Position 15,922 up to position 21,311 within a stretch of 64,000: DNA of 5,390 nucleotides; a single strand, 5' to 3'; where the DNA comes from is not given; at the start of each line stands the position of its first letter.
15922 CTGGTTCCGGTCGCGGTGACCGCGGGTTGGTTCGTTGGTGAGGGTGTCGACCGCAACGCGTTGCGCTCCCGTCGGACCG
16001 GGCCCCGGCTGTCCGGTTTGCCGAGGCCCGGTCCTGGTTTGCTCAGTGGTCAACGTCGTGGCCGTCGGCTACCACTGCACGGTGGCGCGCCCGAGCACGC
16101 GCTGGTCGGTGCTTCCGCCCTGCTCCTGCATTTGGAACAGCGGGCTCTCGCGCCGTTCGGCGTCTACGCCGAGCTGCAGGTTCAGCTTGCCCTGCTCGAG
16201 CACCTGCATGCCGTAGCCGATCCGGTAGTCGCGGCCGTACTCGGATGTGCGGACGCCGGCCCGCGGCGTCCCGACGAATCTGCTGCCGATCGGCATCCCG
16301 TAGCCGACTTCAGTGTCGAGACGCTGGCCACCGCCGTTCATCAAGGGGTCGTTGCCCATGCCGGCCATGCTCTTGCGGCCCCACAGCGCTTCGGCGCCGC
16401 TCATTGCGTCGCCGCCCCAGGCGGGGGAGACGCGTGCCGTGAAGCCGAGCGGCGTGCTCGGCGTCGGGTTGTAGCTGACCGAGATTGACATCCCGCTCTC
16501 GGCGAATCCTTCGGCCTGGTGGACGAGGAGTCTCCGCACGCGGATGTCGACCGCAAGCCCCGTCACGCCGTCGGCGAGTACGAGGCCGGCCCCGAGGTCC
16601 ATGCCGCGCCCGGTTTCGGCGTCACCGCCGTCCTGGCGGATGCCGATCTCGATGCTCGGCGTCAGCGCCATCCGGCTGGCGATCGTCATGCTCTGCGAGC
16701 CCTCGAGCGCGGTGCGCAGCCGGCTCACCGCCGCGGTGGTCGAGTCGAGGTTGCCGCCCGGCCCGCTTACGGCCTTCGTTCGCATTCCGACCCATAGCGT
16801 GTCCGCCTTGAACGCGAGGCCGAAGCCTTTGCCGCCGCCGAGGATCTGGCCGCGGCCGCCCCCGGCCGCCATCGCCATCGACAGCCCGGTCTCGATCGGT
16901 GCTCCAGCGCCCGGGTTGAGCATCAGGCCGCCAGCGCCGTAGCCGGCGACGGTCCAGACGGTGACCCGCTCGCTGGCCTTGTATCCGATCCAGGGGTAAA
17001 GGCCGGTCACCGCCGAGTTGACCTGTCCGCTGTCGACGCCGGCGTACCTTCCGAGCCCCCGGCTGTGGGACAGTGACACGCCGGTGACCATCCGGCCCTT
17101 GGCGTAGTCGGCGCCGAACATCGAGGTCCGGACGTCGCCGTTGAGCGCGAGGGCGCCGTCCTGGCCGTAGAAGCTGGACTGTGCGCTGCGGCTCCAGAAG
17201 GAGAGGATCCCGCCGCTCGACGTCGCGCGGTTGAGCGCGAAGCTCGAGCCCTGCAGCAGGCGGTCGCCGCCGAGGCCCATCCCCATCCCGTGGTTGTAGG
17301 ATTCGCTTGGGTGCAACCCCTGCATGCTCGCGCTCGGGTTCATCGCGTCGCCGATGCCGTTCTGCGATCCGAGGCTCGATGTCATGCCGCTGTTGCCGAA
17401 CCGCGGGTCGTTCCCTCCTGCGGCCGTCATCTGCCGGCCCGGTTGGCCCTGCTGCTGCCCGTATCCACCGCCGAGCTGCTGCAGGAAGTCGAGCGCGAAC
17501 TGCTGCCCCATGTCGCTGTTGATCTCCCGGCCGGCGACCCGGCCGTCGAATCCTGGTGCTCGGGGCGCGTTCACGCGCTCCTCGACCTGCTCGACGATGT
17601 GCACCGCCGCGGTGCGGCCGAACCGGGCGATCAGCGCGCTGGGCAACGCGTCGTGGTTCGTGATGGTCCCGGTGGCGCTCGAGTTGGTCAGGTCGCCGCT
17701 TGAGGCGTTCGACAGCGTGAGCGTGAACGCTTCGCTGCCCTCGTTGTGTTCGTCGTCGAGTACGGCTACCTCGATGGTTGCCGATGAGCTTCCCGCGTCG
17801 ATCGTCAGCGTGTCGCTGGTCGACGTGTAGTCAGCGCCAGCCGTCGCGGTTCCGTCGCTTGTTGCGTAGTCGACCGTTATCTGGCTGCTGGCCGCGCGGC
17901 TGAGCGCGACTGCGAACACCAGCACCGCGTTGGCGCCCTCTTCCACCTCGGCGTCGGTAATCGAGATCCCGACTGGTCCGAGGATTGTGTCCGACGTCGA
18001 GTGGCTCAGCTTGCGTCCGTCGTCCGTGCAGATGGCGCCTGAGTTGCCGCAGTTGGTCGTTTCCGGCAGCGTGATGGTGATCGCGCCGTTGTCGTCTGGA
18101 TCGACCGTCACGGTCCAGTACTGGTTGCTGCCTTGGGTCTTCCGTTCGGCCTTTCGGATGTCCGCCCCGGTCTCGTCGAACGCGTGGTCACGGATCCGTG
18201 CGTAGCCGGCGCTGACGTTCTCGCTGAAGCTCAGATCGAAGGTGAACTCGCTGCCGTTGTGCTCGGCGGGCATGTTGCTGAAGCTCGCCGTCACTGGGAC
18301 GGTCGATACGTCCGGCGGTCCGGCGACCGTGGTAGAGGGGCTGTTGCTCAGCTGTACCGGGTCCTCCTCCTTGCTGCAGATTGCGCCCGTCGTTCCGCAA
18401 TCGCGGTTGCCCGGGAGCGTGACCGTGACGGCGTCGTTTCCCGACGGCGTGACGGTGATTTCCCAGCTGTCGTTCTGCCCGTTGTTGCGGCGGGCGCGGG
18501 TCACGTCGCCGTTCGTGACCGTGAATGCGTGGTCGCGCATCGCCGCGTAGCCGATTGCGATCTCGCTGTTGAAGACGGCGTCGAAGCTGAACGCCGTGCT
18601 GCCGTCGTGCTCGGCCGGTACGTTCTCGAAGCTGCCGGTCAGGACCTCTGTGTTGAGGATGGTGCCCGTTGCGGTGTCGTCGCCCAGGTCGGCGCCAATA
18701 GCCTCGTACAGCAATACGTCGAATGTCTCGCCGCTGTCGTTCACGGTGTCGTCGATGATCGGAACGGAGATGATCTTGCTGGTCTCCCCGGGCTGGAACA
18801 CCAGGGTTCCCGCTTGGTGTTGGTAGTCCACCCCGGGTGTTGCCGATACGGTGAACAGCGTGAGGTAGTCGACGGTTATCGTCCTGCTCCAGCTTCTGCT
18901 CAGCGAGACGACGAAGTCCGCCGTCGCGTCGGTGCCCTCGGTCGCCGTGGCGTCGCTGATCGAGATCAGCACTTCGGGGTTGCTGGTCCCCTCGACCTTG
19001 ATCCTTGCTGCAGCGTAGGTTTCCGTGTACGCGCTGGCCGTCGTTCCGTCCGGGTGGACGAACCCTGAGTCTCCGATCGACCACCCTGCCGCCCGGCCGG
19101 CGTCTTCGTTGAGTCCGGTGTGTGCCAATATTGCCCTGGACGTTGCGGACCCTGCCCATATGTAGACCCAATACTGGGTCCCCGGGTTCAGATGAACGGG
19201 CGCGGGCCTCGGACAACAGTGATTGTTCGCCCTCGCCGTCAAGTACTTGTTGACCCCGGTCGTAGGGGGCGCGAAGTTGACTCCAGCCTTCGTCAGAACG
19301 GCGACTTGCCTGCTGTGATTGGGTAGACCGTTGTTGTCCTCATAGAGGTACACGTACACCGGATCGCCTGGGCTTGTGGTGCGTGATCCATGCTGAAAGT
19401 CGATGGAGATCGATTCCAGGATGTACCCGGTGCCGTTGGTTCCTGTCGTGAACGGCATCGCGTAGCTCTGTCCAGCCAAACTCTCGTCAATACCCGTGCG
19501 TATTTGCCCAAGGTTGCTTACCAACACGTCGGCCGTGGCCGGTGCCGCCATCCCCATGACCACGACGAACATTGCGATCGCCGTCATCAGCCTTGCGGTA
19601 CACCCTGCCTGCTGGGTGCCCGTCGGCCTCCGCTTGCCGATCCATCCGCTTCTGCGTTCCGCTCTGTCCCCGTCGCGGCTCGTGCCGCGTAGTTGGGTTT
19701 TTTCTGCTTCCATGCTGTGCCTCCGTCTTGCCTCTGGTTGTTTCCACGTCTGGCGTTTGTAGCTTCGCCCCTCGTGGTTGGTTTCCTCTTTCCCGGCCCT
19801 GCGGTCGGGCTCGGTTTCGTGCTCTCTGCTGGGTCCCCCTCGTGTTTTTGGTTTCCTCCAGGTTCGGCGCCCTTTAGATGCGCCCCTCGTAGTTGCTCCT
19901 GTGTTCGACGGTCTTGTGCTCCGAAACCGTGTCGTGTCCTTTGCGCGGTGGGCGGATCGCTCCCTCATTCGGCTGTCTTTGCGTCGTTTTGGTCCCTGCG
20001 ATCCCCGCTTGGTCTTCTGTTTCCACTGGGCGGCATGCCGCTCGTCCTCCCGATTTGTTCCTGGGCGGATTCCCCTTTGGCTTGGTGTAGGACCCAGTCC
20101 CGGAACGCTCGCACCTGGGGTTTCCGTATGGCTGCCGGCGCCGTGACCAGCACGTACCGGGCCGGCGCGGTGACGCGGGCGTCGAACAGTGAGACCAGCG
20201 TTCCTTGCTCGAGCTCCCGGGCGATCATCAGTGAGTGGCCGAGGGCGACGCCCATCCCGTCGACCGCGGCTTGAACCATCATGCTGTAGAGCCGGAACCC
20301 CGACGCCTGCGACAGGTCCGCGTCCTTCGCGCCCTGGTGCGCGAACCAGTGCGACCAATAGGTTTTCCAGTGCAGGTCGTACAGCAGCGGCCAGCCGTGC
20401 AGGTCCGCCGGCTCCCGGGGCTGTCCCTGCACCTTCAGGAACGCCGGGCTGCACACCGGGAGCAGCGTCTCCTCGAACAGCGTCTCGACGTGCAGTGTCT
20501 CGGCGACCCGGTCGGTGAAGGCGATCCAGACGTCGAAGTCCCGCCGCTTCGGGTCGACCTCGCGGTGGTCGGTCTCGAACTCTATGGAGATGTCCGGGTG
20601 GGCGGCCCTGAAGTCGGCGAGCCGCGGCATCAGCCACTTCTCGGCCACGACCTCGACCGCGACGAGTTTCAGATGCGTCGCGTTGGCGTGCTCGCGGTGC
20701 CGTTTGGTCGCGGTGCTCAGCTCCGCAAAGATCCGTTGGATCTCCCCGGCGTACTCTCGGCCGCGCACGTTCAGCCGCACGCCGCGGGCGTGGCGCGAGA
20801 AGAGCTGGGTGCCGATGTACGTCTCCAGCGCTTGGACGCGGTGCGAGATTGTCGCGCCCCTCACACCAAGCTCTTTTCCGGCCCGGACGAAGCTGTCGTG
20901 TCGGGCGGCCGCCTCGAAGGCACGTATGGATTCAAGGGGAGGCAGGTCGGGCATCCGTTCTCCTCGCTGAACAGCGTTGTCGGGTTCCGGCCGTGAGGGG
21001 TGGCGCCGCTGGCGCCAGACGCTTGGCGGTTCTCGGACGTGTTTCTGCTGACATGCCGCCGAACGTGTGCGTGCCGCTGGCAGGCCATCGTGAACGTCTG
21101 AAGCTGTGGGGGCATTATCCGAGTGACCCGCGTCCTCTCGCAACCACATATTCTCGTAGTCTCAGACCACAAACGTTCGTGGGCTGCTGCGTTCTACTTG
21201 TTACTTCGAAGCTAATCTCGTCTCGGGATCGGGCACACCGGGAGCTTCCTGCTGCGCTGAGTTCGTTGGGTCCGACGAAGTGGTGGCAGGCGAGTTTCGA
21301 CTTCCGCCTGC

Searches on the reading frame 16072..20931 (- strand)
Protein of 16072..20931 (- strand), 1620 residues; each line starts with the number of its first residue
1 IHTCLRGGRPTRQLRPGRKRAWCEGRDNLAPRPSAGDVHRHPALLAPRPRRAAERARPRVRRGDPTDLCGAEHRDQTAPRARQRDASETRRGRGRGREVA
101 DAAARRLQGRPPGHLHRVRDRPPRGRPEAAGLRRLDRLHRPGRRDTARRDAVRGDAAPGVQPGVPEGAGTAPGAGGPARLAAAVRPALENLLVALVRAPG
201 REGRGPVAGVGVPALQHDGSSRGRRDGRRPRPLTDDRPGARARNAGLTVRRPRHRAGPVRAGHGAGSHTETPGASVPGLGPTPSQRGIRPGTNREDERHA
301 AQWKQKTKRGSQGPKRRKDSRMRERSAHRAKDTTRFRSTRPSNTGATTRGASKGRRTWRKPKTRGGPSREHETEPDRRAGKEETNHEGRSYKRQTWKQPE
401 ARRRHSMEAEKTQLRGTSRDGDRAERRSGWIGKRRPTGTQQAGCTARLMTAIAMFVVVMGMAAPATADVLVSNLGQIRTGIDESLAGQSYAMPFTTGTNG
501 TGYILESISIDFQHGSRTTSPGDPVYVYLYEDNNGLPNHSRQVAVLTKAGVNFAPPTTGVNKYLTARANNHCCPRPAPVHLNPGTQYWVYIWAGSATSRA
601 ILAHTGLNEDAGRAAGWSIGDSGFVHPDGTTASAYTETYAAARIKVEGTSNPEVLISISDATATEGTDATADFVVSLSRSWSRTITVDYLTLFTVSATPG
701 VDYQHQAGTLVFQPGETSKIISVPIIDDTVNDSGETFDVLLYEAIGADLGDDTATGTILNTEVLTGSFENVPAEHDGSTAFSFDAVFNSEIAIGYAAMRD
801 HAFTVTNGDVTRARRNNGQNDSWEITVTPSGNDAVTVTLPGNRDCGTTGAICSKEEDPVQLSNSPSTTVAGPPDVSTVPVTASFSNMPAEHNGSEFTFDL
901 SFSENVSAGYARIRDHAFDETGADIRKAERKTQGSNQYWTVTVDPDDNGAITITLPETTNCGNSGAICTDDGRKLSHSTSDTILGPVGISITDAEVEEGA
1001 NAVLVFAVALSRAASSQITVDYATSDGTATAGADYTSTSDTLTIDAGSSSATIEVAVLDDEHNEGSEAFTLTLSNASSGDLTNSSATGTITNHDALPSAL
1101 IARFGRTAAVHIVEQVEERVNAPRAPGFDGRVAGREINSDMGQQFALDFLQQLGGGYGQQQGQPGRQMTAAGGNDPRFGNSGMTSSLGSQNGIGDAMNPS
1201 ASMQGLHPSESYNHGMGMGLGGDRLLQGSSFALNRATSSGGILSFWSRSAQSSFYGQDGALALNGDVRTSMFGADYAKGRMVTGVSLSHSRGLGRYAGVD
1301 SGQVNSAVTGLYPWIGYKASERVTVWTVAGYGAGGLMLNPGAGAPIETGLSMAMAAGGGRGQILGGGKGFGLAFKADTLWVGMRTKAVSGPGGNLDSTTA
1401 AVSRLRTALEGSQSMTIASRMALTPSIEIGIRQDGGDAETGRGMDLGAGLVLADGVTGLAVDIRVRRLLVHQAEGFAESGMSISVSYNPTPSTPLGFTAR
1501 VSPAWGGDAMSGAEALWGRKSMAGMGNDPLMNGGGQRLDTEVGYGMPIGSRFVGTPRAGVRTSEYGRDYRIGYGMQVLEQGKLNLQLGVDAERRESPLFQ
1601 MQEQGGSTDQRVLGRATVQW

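Call 46: search_protein_families(library=pfam, proteins=[window:16072-20931:-], max_evalue=0.001)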
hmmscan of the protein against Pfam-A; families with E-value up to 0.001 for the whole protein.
window:16072-20931:- (1620 aa): 1 family
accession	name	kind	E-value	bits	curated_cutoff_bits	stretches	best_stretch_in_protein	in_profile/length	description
PF03160.20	Calx-beta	-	2.4e-32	111.9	27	2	987-1092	8-117/119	Calx-beta domain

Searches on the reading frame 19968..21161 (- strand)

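Call 46: search_protein_families(library=pfam, proteins=[window:19968-21161:-], max_evalue=0.001)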
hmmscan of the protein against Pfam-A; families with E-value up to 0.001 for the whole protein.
window:19968-21161:- (398 aa): 2 families
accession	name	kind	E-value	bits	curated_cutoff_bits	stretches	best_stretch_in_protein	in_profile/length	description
PF03466.25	LysR_substrate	-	1.2e-31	110.2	28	1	161-360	5-207/209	LysR substrate binding domain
PF00126.33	HTH_1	-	2.1e-15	56.9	26.6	1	76-135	1-60/60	Bacterial regulatory helix-turn-helix protein, lysR family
